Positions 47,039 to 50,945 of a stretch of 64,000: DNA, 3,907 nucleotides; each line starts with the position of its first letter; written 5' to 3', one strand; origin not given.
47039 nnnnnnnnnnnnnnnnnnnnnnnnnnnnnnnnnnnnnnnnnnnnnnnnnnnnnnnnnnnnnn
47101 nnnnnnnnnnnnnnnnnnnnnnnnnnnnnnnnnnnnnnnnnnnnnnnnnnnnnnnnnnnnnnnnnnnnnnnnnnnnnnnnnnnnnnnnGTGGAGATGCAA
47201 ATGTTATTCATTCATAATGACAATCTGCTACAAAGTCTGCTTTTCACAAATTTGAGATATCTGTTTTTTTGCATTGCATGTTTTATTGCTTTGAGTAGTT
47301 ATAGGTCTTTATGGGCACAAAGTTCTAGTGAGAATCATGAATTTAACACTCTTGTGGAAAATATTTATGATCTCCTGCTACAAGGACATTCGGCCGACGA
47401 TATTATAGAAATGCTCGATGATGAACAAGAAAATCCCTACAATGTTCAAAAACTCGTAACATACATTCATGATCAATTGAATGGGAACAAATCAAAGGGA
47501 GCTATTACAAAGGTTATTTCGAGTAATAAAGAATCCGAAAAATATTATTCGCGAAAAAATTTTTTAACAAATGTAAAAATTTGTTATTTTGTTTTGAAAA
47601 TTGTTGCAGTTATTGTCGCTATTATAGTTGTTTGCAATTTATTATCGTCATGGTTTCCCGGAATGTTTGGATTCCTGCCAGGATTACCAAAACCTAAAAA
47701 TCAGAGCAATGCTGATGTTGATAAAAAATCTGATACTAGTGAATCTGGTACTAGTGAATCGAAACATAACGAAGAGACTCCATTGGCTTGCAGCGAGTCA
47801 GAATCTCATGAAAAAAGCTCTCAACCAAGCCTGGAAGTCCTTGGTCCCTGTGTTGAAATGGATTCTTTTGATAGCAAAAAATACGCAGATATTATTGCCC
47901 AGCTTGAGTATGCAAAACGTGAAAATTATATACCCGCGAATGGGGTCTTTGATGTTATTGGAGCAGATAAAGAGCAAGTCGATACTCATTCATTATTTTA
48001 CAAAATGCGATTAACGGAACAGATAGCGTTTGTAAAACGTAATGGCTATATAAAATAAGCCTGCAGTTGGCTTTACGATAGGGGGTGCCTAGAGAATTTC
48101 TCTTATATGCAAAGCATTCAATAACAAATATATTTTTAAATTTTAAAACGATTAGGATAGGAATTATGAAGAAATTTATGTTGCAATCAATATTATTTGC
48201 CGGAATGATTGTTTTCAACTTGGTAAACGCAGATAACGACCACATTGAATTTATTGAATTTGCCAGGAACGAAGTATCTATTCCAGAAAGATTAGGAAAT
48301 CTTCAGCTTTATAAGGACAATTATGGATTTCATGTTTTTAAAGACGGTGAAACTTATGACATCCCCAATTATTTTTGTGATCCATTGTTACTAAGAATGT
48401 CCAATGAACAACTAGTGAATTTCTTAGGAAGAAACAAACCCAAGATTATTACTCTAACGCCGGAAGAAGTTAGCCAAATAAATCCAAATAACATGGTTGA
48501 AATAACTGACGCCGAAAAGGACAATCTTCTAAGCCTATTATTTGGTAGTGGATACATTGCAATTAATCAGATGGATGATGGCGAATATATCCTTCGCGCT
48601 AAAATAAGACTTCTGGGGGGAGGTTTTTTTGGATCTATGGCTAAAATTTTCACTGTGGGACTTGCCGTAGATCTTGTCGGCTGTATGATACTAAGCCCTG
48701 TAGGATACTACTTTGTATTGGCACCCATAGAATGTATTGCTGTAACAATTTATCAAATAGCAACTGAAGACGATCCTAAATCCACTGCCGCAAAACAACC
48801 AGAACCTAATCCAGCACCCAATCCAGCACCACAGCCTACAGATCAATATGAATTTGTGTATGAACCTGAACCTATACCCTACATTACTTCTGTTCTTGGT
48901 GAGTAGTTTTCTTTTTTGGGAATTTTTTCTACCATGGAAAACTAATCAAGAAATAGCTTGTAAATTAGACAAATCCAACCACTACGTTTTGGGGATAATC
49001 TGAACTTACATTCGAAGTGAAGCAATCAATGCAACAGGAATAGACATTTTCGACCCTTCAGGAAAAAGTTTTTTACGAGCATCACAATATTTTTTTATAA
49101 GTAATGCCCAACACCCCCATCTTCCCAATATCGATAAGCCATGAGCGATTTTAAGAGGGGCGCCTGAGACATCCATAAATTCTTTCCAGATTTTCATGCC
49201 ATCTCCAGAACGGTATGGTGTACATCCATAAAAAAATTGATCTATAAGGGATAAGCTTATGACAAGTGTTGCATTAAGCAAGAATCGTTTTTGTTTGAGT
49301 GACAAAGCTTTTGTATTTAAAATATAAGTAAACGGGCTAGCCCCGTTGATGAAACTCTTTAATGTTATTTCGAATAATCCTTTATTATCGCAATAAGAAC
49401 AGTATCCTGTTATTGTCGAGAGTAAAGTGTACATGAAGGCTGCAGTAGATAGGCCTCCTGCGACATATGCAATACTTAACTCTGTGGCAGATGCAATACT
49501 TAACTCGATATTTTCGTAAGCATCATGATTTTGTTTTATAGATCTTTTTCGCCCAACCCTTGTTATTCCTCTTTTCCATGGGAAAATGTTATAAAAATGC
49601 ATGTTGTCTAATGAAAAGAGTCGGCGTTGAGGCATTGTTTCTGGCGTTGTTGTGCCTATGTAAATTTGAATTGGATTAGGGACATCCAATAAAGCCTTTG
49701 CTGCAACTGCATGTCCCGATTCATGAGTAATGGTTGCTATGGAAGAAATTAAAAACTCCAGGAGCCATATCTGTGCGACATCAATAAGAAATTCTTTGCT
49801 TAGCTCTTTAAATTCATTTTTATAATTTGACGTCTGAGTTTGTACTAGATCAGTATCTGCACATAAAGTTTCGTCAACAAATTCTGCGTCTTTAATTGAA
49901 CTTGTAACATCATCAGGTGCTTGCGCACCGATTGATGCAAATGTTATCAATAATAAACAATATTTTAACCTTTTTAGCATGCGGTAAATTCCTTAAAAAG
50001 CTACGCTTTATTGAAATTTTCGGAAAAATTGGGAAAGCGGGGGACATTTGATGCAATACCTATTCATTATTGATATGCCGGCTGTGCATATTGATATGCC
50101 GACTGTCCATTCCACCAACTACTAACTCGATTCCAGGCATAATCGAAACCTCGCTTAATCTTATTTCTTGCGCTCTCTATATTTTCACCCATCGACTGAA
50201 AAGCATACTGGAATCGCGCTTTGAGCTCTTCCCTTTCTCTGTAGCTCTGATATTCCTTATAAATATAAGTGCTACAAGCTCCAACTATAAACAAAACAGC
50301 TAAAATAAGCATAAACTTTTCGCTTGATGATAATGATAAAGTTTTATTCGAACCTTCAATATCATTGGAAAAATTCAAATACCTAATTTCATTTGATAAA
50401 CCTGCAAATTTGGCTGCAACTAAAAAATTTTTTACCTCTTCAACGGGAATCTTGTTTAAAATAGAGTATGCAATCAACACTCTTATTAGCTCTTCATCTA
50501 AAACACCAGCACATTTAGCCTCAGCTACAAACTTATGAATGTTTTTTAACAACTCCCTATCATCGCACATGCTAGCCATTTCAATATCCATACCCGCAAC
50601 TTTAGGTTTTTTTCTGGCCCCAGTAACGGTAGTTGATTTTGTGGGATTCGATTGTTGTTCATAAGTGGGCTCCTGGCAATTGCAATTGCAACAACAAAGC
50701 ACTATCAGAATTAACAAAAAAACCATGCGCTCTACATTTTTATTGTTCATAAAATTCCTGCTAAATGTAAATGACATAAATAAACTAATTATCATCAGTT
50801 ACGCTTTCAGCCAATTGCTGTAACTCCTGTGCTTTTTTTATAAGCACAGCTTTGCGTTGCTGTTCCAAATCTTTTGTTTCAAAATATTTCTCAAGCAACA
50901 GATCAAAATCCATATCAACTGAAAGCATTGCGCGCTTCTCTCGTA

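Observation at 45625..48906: Bacterial homolog of eukaryotic mitochondrial ATAD3 heading a three-gene membrane operon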

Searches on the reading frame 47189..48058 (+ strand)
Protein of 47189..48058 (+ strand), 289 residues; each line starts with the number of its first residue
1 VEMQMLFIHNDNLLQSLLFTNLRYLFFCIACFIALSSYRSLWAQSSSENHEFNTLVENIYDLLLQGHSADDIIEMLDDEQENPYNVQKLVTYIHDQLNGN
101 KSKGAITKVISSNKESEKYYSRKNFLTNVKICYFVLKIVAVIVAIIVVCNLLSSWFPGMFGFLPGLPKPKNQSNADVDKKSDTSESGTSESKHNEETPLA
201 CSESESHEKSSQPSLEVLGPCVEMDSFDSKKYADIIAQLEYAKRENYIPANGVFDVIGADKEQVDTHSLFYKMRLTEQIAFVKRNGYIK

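Call 3: search_protein_families(library=pfam, proteins=[window:47189-48058:+], max_evalue=1)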
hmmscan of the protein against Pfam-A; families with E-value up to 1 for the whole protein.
window:47189-48058:+ (289 aa): 5 families
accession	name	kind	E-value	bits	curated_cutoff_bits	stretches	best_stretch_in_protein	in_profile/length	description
PF11521.13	TFIIE-A_C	-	0.0073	17.1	22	1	180-249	2-74/85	C-terminal general transcription factor TFIIE alpha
PF05184.20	SapB_1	-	0.021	15.3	25.2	0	87-110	7-30/38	Saposin-like type B, region 1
PF20990.2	DUF2207_C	-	0.051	13.7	33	1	69-162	74-173/247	Predicted membrane protein (DUF2207) C-terminal domain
PF16118.10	DUF4834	-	0.12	13.7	27.8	1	135-207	6-77/99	Domain of unknown function (DUF4834)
PF25579.1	TPR_TRIP12_N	-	0.72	10.2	33.7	1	170-243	41-111/223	E3 ubiquitin-protein ligase TRIP12-like, TPR repeats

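Call 6: search_protein_families(library=ncbifam, proteins=[window:47189-48058:+], max_evalue=0.1)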
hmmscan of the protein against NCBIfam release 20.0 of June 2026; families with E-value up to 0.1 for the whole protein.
window:47189-48058:+ (289 aa): 0 families

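Call 64: search_protein_families(library=padloc, proteins=[window:47201-48058:+], max_evalue=0.01)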
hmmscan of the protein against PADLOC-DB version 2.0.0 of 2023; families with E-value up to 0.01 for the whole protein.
window:47201-48058:+ (285 aa): 0 families

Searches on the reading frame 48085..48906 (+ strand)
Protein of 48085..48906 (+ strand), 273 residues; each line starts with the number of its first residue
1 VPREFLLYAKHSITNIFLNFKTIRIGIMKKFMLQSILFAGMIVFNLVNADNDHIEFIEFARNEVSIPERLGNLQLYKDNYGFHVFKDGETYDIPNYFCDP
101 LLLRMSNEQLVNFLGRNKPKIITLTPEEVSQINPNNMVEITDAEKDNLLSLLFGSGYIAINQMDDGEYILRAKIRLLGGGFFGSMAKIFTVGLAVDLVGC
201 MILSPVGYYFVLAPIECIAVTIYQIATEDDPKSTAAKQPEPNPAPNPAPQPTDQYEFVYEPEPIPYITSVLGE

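Call 3: search_protein_families(library=pfam, proteins=[window:48085-48906:+], max_evalue=1)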
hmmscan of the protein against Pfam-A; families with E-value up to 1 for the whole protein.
window:48085-48906:+ (273 aa): 1 family
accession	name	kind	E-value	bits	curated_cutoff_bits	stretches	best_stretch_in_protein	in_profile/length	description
PF05887.16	Trypan_PARP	-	0.23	11.9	100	1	228-263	58-95/134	Procyclic acidic repetitive protein (PARP)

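Call 6: search_protein_families(library=ncbifam, proteins=[window:48085-48906:+], max_evalue=0.1)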
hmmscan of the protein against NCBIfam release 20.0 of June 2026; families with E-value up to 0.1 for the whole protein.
window:48085-48906:+ (273 aa): 2 families
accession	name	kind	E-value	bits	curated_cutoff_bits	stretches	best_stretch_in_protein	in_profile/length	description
NF008084.0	PRK10819.1-5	equivalog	0.0043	16.9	315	1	214-265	42-98/249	TonB system transport protein TonB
NF008082.0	PRK10819.1-3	equivalog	0.0085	15.9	265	1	188-254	17-87/242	TonB system transport protein TonB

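Call 47: find_homologous_proteins(query=window:48166-48903:+, max_evalue=0.001)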
Query window:48166-48903:+ (246 aa): 23 proteins with E <= 0.001 among 386 candidates.
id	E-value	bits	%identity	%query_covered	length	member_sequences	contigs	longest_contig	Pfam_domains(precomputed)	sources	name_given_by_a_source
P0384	6.9e-162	555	100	100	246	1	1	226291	-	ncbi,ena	-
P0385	1.1e-65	239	72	62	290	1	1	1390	-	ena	-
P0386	4.0e-65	238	71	62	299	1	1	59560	-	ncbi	-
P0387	3.0e-64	235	75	61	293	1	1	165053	-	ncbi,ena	-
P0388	3.0e-64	235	72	62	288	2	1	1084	-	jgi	-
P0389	1.2e-62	230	52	89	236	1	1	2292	-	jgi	jgi:hypothetical protein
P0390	5.2e-59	218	68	60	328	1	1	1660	-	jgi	jgi:hypothetical protein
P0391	7.5e-57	211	62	62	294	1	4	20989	-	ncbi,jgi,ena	ncbi:MAG: hypothetical protein WCS92_03240 [Candidatus Babeliales bacterium]|jgi:hypothetical protei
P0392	1.2e-55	207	64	62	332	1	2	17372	-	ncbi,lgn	-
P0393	4.2e-54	202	56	73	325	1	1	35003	-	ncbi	ncbi:MAG: hypothetical protein V1646_02165 [bacterium]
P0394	1.2e-53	200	55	76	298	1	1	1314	-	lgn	-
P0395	4.8e-52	195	60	62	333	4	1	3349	-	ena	-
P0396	3.3e-51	192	66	57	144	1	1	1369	-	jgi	jgi:hypothetical protein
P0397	7.4e-48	181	55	60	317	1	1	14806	-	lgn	-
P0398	1.3e-47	180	49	85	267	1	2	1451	-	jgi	jgi:hypothetical protein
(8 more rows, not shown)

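Call 57: predict_structure(alignment_id=A2)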
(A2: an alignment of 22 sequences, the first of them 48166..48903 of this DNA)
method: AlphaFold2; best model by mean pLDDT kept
length: 246 residues; sequences in the alignment: 22
mean_pLDDT: 48.3   pTM: 0.23
mean pLDDT of the five models: 48.3, 47.2, 46.8, 45.8, 38.8
residues with pLDDT >= 90: 0; 70-90: 23; 50-70: 73; < 50: 150
segments of 3 or more residues with pLDDT < 50: 23-44, 67-72, 88-97, 125-129, 139-211, 224-232, 236-246
pLDDT, mean of each block of 10 residues (from residue 1): 83 75 45 34 48 66 57 51 47 49 62 59 51 51 43 37 32 32 31 28 38 53 50 45 39
secondary structure, 60 per line:
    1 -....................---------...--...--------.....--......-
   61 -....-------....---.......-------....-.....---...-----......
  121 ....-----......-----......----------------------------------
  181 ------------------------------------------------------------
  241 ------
elements in order: H2-21 E31-33 E36-38 E47-51 E54-59 E62-65 H73-76 H80-86 E94-97 H99-103 H115-124 E130-135 E141-146

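Call 64: search_protein_families(library=padloc, proteins=[window:48166-48906:+], max_evalue=0.01)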
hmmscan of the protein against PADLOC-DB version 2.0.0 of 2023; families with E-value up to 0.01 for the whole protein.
window:48166-48906:+ (246 aa): 0 families

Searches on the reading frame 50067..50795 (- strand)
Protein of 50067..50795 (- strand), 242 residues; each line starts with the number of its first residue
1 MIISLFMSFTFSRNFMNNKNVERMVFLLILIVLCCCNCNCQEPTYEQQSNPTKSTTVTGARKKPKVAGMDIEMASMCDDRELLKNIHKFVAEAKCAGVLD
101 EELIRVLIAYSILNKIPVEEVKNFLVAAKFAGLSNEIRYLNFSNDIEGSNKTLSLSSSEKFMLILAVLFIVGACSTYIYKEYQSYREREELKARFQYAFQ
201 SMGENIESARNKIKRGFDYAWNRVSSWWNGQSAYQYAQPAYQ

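Call 3: search_protein_families(library=pfam, proteins=[window:50067-50795:-], max_evalue=1)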
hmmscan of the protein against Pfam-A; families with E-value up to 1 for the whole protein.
window:50067-50795:- (242 aa): 4 families
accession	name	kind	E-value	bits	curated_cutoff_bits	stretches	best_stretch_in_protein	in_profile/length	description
PF15957.10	Comm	-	0.0006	20.5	27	1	162-193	18-47/110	Commissureless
PF01456.22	Mucin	-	0.0008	19.9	34.7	1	23-63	5-45/143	Mucin-like glycoprotein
PF09716.15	ETRAMP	-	0.0012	19.3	29.1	1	25-56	9-41/81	Malarial early transcribed membrane protein (ETRAMP)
PF21944.1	Hemotin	-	0.35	11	27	1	159-191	3-35/74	Hemotin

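Call 6: search_protein_families(library=ncbifam, proteins=[window:50067-50795:-], max_evalue=0.1)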
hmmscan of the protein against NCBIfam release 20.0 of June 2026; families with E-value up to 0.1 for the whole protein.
window:50067-50795:- (242 aa): 2 families
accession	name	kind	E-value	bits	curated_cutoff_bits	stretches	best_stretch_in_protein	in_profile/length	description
NF033553.1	MerP_Gpos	exception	0.011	15.6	110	0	21-78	6-63/112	mercury resistance system substrate-binding protein MerP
NF045610.1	acin_4_helix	equivalog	0.045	13.8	50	0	148-191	24-66/131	putative four-helix membrane protein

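Call 64: search_protein_families(library=padloc, proteins=[window:50067-50795:-], max_evalue=0.01)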
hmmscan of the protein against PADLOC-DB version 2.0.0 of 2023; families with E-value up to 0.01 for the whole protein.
window:50067-50795:- (242 aa): 0 families
